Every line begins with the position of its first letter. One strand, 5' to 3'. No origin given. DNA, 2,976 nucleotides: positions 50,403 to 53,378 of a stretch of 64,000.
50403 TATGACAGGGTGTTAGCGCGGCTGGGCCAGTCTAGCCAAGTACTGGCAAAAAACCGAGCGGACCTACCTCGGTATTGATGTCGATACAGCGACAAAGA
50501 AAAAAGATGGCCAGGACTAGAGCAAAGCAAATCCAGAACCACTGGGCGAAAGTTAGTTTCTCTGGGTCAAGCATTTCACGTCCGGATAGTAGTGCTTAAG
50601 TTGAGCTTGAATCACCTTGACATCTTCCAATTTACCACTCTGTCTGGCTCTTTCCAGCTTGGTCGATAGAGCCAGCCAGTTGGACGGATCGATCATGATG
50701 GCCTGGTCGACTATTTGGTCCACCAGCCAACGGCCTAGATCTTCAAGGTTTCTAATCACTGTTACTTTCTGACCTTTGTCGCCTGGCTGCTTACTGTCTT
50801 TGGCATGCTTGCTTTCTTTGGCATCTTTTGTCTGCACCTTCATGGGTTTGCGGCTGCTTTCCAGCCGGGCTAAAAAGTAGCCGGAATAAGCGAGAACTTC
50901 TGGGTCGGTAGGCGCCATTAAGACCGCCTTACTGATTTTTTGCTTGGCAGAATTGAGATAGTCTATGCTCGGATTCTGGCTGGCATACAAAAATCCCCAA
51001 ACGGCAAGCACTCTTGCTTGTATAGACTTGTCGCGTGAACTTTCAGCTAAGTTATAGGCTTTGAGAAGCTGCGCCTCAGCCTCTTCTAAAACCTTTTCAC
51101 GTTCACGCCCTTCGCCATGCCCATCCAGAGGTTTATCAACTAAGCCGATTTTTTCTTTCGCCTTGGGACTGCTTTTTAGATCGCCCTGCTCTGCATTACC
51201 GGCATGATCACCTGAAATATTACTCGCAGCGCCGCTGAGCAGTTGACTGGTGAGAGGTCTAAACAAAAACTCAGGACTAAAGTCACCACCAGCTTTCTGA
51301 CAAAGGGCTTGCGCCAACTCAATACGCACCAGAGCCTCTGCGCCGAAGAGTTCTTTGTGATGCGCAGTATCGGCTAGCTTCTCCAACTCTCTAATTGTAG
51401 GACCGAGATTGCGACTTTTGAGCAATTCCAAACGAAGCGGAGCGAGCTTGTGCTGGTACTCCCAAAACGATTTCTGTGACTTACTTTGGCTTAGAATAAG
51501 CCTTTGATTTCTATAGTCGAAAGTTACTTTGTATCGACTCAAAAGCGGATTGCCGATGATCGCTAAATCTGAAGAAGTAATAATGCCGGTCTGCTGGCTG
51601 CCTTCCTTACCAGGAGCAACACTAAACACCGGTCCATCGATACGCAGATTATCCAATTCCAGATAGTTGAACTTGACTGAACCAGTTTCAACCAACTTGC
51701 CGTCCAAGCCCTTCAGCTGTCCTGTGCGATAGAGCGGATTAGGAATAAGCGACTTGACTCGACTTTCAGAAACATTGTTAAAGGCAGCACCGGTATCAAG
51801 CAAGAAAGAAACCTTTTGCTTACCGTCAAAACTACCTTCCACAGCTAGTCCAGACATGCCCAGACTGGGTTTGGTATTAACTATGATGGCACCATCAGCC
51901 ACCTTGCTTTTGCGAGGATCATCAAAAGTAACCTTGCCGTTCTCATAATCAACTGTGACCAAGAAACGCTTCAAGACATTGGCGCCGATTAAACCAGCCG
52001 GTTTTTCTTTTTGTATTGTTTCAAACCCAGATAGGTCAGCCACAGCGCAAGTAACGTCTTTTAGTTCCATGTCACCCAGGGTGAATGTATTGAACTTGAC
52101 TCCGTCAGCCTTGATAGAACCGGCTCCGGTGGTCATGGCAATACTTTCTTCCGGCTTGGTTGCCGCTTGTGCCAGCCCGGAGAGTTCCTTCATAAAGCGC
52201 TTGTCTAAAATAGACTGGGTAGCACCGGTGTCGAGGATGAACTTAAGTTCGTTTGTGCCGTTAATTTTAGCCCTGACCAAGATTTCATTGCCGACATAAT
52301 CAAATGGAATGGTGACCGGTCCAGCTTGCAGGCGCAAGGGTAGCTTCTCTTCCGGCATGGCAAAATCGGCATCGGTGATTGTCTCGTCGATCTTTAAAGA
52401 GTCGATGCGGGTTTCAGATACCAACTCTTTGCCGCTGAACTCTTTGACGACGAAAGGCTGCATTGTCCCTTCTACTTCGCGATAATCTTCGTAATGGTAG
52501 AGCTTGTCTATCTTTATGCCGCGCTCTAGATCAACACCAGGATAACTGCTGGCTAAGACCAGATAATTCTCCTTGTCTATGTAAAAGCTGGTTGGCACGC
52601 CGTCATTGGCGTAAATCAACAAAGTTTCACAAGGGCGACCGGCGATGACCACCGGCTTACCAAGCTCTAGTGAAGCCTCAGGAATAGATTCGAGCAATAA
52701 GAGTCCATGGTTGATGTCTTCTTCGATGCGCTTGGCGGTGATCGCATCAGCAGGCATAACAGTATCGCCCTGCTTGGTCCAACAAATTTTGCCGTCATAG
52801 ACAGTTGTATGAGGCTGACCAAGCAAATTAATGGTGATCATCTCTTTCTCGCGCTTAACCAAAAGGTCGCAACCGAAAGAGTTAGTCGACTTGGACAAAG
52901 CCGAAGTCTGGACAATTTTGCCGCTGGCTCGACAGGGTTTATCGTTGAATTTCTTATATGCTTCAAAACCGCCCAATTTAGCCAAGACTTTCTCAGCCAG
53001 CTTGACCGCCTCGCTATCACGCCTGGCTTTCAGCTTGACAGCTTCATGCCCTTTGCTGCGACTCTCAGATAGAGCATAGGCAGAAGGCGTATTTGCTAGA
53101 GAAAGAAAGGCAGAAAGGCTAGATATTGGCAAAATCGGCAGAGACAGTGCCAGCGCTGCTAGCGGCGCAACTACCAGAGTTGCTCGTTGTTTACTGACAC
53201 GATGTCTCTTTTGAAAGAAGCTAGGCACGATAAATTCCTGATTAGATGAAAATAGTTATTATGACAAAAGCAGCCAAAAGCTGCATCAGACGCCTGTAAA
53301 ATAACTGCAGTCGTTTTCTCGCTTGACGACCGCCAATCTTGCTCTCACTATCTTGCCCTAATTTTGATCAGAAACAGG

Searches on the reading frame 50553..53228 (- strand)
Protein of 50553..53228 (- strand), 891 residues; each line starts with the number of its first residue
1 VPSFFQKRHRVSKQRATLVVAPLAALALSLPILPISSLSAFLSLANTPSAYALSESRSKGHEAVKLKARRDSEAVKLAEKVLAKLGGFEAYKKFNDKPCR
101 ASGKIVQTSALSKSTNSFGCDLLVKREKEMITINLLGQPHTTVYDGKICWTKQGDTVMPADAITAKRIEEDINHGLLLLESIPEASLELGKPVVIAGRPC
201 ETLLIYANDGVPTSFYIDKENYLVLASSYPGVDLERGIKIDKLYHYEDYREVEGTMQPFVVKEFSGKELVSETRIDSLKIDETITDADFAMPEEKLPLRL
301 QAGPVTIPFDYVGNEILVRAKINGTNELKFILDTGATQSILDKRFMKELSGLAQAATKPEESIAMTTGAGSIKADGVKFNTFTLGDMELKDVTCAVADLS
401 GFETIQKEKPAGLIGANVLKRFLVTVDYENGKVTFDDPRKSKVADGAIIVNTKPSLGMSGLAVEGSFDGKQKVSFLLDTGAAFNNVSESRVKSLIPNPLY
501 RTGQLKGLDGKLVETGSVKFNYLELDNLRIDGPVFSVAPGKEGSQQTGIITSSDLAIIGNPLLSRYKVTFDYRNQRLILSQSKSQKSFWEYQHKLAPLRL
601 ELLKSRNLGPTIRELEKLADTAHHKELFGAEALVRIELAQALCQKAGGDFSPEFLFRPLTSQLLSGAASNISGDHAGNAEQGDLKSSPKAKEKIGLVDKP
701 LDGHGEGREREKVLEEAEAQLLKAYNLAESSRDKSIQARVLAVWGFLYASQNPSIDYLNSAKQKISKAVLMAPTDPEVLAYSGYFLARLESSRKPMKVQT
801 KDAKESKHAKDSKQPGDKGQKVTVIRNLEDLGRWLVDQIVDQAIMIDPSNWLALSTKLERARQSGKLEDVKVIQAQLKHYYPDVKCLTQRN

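Call 64: search_protein_families(library=pfam, proteins=[window:50553-53228:-], max_evalue=0.001)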
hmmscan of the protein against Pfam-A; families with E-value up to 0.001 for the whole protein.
window:50553-53228:- (891 aa): 4 families
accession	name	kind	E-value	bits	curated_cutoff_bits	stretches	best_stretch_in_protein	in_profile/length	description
PF13650.11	Asp_protease_2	-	6.2e-27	94.6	24.3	2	318-418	1-90/90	Aspartyl protease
PF13975.11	gag-asp_proteas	-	6.7e-20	71.9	28.2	1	318-421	1-92/92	gag-polyprotein putative aspartyl protease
PF00077.25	RVP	-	0.00057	20.6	20.7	0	317-344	6-32/101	Retroviral aspartyl protease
PF00026.29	Asp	-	0.00091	19.2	19.9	0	325-435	196-312/315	Eukaryotic aspartyl protease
